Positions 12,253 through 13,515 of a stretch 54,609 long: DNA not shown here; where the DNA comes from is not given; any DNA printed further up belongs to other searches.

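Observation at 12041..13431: Accessory island with a RhuM-Doc/Fic fusion protein and an upstream small ORF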

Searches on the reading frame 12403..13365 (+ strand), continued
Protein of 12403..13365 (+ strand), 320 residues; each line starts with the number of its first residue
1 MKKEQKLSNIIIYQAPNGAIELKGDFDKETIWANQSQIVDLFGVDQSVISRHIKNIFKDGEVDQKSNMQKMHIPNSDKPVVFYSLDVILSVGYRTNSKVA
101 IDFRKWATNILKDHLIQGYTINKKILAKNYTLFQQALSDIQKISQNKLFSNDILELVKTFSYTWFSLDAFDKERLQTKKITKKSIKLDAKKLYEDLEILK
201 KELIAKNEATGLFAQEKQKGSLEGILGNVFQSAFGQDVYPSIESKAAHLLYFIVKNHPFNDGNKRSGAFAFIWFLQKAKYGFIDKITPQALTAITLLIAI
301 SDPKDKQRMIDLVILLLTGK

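Call 39: find_encoding_contigs(protein=P0043, flank=5000, max_places=3)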
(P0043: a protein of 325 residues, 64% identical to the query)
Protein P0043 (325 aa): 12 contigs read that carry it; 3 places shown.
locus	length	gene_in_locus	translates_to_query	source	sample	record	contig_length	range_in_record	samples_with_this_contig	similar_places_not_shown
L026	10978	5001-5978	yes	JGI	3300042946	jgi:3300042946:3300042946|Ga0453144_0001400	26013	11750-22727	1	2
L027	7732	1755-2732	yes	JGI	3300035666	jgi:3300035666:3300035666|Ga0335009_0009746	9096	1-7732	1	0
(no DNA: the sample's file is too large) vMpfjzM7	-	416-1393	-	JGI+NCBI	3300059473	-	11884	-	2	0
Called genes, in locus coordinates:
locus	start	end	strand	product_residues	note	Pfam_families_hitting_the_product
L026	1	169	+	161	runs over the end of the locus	-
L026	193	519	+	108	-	-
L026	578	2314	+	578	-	PF02463:SMC_N (faint), PF00005:ABC_tran, PF13304:AAA_21 (faint), PF13555:AAA_29 (faint), PF12848:ABC_tran_Xtn, PF00005:ABC_tran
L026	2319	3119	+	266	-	PF00398:RrnaAD, PF13649:Methyltransf_25 (weak)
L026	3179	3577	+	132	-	-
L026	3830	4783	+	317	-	PF01207:Dus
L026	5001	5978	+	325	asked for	PF13310:Virulence_RhuM, PF02661:Fic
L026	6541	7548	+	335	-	PF13310:Virulence_RhuM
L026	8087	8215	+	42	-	-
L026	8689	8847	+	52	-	-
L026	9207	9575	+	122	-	-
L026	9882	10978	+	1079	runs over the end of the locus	PF00176:SNF2-rel_dom, PF04851:ResIII (weak), PF00271:Helicase_C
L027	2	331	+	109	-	?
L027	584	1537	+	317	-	PF01207:Dus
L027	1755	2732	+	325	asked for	PF13310:Virulence_RhuM, PF02661:Fic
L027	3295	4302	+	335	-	PF13310:Virulence_RhuM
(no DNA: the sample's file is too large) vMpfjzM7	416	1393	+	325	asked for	PF13310:Virulence_RhuM, PF02661:Fic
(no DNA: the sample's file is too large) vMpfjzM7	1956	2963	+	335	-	PF13310:Virulence_RhuM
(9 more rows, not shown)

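Call 41: search_solved_structures(query=window:12403-13365:+, max_evalue=0.01, show_alignments=3)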
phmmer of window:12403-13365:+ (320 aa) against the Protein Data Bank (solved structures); distinct sequences matched with E-value up to 0.01: 1.
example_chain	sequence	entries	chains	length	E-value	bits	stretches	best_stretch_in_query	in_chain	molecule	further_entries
9vzc_A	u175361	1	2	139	5.8e-06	29.1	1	217-283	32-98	Death-on-curing family protein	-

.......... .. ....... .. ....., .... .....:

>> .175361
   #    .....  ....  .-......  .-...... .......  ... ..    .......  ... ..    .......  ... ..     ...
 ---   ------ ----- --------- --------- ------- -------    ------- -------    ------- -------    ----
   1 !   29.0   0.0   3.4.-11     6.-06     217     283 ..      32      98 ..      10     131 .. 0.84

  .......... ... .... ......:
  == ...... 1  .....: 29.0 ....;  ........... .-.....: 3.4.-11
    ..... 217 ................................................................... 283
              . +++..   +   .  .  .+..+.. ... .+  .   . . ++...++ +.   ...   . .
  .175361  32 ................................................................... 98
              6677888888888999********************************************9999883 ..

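Call 51: predict_structure(alignment_id=A3)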
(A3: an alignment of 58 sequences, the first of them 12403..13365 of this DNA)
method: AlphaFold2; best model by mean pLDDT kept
length: 320 residues; sequences in the alignment: 58
mean_pLDDT: 68.3   pTM: 0.47
mean pLDDT of the five models: 68.3, 65.5, 59.8, 59.6, 56.6
residues with pLDDT >= 90: 16; 70-90: 172; 50-70: 56; < 50: 76
segments of 3 or more residues with pLDDT < 50: 1-29, 118-120, 139-155, 157-180
pLDDT, mean of each block of 10 residues (from residue 1): 36 36 42 81 85 90 84 71 83 76 69 53 55 53 44 48 39 41 65 82 77 82 83 74 90 87 78 85 70 74 79 72
secondary structure, 60 per line:
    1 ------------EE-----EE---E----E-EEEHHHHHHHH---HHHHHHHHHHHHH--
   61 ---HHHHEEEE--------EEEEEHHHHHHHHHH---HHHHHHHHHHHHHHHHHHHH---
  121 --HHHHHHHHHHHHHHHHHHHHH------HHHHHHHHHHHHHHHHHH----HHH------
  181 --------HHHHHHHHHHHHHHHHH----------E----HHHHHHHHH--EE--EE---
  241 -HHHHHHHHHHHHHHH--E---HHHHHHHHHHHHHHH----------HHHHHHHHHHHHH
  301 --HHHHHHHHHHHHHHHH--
elements in order: E32-34 H35-42 H46-58 H64-67 E68-71 E80-84 H85-94 H98-117 H123-143 H150-167 H189-205 H221-229 H242-256 H263-277 H288-300 H303-318

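Call 54: fold_search(model_id=the predicted structure, library=pdb)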
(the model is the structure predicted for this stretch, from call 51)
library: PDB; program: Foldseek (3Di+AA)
matches with E <= 10: 270; with E <= 0.001: 0
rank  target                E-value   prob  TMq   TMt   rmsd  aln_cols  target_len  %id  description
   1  3k33_A                1.1e-02  1.00  0.25  0.58   3.3       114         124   21  Crystal structure of the Phd-Doc complex (released 2010-08-18)
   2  3kh2_A                5.3e-02  1.00  0.27  0.61   3.8       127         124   22  Crystal structure of the P1 bacteriophage Doc toxin (F68S) in complex with the Phd antitoxin (L17M/V39A). Northeast St (released 2010-08-18)
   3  8u0g_A                5.3e-02  0.63  0.21  0.27  17.2       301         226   10  Full-length dimer of DNA-Damage Response Protein C from Deinococcus radiodurans - Crystal form xMJ7124 (released 2023-09-06)
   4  4u04_B                6.2e-02  0.66  0.26  0.26  17.7       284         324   14  Structure of a eukaryotic fic domain containing protein (released 2014-12-10)
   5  6i7l                  6.2e-02  0.60  0.26  0.25  20.5       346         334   11  Crystal structure of monomeric FICD mutant L258D complexed with MgAMP-PNP (released 2019-09-25)
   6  3dd7_C                6.9e-02  1.00  0.26  0.61   3.3       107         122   22  Structure of DocH66Y in complex with the C-terminal domain of Phd (released 2008-09-16)
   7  3dd7_A                6.9e-02  1.00  0.26  0.60   3.3       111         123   21  Structure of DocH66Y in complex with the C-terminal domain of Phd (released 2008-09-16)
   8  6zmd_B                6.9e-02  0.69  0.26  0.25  17.2       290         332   16  Crystal structure of HYPE covalently tethered to BiP bound to AMP-PNP (released 2021-04-14)
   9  6i7k                  7.6e-02  0.33  0.18  0.17  23.3       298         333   13  Crystal structure of monomeric FICD mutant L258D complexed with MgATP (released 2019-09-25)
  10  4u04_A                1.4e-01  0.51  0.27  0.27  17.2       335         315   12  Structure of a eukaryotic fic domain containing protein (released 2014-12-10)
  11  6i7i                  1.4e-01  0.13  0.13  0.12  23.5       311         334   12  Crystal structure of dimeric FICD mutant K256A complexed with MgATP (released 2019-09-25)
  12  4u0u_A                1.5e-01  0.23  0.17  0.16  23.1       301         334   13  Wild type eukaryotic fic domain containing protein with ADP (released 2014-12-10)
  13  6i7g_B                1.9e-01  0.28  0.21  0.20  18.1       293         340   15  Crystal structure of dimeric wild type FICD complexed with ATP (released 2019-09-25)
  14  7b7z_A                2.1e-01  0.44  0.28  0.26  18.5       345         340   13  DeAMPylation complex of monomeric FICD and AMPylated BiP (state 1) (released 2021-07-07)
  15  4u0z_G                2.1e-01  0.28  0.22  0.22  20.3       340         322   12  Eukaryotic Fic Domain containing protein with bound APCPP (released 2014-12-10)
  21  3kh2_C                2.6e-01  0.99  0.28  0.65   3.5       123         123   24  Crystal structure of the P1 bacteriophage Doc toxin (F68S) in complex with the Phd antitoxin (L17M/V39A). Northeast St (released 2010-08-18)
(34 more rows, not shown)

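Call 59: find_related_loci(query=A3, collection=metagenome_contigs, flank=4000)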
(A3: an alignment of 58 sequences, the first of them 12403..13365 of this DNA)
Query A3 (320 aa) in metagenome_contigs; peptide patterns used: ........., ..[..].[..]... (x = any residue, [..] = any of these).
600 stretches matched a pattern (row limit reached: there are more); 365 encode a relative of the query (tblastn E <= 1e-3); the best 80 are kept; 80 distinct loci.
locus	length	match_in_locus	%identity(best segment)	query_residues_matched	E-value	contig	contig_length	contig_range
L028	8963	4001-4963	60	2-320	4e-129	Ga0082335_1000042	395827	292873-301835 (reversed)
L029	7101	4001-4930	59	10-317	6e-123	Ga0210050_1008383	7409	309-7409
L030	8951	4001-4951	55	3-317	4e-118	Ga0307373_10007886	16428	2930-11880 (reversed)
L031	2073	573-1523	56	1-317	9e-123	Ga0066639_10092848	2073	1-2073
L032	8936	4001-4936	55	6-309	6e-110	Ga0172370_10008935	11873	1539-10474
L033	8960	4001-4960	52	8-320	5e-109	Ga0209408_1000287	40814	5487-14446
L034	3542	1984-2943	53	1-313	7e-111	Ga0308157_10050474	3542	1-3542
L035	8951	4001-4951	55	1-313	3e-108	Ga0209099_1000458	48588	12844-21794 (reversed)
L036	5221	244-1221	50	3-320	3e-107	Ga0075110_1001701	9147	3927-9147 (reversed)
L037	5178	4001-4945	54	9-318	5e-107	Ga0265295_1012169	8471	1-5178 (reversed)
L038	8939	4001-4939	54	10-317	1e-105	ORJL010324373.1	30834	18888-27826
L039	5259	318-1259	49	5-310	2e-101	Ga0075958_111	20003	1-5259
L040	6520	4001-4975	48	1-317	2e-100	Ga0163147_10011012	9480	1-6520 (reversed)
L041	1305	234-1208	49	1-320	8e-107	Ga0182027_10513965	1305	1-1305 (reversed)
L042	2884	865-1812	50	10-317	6e-101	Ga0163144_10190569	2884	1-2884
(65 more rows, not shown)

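Call 65: search_protein_families(library=pfam, alignment_id=A4, max_evalue=0.00001)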
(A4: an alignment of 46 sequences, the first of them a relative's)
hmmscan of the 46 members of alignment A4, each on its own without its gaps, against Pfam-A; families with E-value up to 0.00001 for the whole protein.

A. member 1, L002:7966-9003:+ (345 aa): 2 families
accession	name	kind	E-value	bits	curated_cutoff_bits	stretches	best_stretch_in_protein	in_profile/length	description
PF02384.22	N6_Mtase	-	3.9e-50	171.4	20.4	1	148-266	2-121/311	N-6 DNA Methylase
PF12161.14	HsdM_N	-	7.2e-25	88.6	24.5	1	10-136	2-135/135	HsdM N-terminal domain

B. families by the number of members that match (of 46 scanned): 61 families (the first 25 are shown)
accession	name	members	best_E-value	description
PF02384.22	N6_Mtase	3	2.3e-113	N-6 DNA Methylase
PF12161.14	HsdM_N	3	7.2e-25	HsdM N-terminal domain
PF01420.25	Methylase_S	3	3e-19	Type I restriction modification DNA specificity domain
PF02146.23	SIR2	2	3.3e-20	Sir2 family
PF00476.26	DNA_pol_A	1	3.3e-138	DNA polymerase family A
PF11867.13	T1RH-like_C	1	9.4e-130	Type I restriction enzyme HindI endonuclease subunit-like, C-terminal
PF00437.27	T2SSE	1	1.7e-123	Type II/IV secretion system protein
PF13292.11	DXP_synthase_N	1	3.3e-119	1-deoxy-D-xylulose-5-phosphate synthase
PF00152.25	tRNA-synt_2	1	6.8e-114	tRNA synthetases class II (D, K and N)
PF03600.22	CitMHS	1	2.7e-89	Citrate transporter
PF06250.17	YhcG_C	1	1.4e-62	YhcG PDDEXK nuclease domain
PF22679.2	T1R_D3-like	1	4e-59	Type I restriction enzyme subunit R domain 3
PF01544.23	CorA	1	1.2e-57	CorA-like Mg2+ transporter protein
PF12008.13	EcoR124_C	1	1.9e-57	Type I restriction and modification enzyme - subunit R C terminal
PF03483.22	B3_4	1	7.3e-57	B3/4 domain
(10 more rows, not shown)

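Call 66: search_protein_families(library=pfam, alignment_id=A5, max_evalue=0.00001)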
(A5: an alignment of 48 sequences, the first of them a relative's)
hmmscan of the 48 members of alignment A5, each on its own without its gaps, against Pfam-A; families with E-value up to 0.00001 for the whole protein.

A. member 1, L002:10492-11217:+ (241 aa): 1 family
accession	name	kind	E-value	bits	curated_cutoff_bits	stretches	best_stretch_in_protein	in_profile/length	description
PF11867.13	T1RH-like_C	-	6.1e-65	220.2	26.8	2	70-236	161-328/329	Type I restriction enzyme HindI endonuclease subunit-like, C-terminal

B. families by the number of members that match (of 48 scanned): 59 families (the first 25 are shown)
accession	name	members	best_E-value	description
PF18766.7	SWI2_SNF2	3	5.7e-78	SWI2/SNF2 ATPase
PF01420.25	Methylase_S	3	9.5e-38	Type I restriction modification DNA specificity domain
PF04851.21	ResIII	3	1.4e-19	Type III restriction enzyme, res subunit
PF11867.13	T1RH-like_C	2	2.8e-138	Type I restriction enzyme HindI endonuclease subunit-like, C-terminal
PF00266.25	Aminotran_5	1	2.3e-148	Aminotransferase class-V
PF13310.11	Virulence_RhuM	1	3.4e-109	Virulence protein RhuM family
PF06834.16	TraU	1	3e-108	TraU protein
PF03486.20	HI0933_like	1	5.8e-79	HI0933-like protein Rossmann domain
PF02646.22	RmuC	1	1.9e-56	RmuC family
PF13635.12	DUF4143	1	3.8e-47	Domain of unknown function (DUF4143)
PF04313.20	HSDR_N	1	5.2e-44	Type I restriction enzyme R protein N terminus (HSDR_N)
PF03747.19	ADP_ribosyl_GH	1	1.3e-43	ADP-ribosylglycohydrolase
PF02146.23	SIR2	1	2.5e-43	Sir2 family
PF04002.20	RadC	1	5.5e-42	RadC-like JAB domain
PF05970.20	PIF1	1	3.2e-35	PIF1-like helicase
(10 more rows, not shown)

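Call 69: list_cluster_members(proteins=[P0125, window:12403-13365:+, P0002, P0025])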
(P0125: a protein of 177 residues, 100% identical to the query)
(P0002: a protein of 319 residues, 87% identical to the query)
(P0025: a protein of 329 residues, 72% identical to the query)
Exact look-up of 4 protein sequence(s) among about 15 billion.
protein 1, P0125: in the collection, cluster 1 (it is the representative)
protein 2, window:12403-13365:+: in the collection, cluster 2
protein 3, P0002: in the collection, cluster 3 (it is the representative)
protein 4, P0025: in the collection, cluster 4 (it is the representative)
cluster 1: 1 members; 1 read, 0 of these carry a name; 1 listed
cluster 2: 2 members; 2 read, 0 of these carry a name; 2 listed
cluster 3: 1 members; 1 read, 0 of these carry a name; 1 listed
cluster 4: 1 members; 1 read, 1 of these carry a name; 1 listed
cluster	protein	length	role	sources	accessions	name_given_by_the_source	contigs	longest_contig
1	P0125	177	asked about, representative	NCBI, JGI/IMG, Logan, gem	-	-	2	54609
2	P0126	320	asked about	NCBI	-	-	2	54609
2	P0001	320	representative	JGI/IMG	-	-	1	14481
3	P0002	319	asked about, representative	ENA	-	-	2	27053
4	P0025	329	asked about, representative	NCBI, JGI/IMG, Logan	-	death-on-curing family protein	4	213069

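Call 73: search_protein_families(library=pfam, proteins=[L026:6541-7548:+, L023:6521-7648:+, L002:11643-11861:+, L030:3804-4001:+], max_evalue=0.01)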
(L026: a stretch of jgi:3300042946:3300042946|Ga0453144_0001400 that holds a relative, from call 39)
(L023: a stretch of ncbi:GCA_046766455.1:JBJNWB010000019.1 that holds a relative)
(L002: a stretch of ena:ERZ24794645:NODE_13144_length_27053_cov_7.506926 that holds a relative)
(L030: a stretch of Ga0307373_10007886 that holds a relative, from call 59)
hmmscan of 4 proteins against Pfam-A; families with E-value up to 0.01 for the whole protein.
L026:6541-7548:+ (335 aa): 1 family
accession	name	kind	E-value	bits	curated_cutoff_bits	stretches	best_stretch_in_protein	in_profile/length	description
PF13310.11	Virulence_RhuM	-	3.4e-109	364.4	33.7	1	67-321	1-250/252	Virulence protein RhuM family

L023:6521-7648:+ (375 aa): 1 family
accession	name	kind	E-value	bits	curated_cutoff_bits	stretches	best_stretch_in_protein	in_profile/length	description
PF06395.16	CDC24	-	0.0021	18.7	21.3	0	269-313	21-65/89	CDC24 Calponin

L002:11643-11861:+ (72 aa): 1 family
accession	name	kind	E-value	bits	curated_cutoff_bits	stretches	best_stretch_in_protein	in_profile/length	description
PF02498.22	Bro-N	-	0.00012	23.1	25.6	1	19-64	2-48/96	BRO family, N-terminal domain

L030:3804-4001:+ (65 aa): 1 family
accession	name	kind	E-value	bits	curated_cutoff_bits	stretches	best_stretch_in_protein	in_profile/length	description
PF15919.11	HicB_lk_antitox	-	0.00062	20.3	27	1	8-53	1-46/123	HicB_like antitoxin of bacterial toxin-antitoxin system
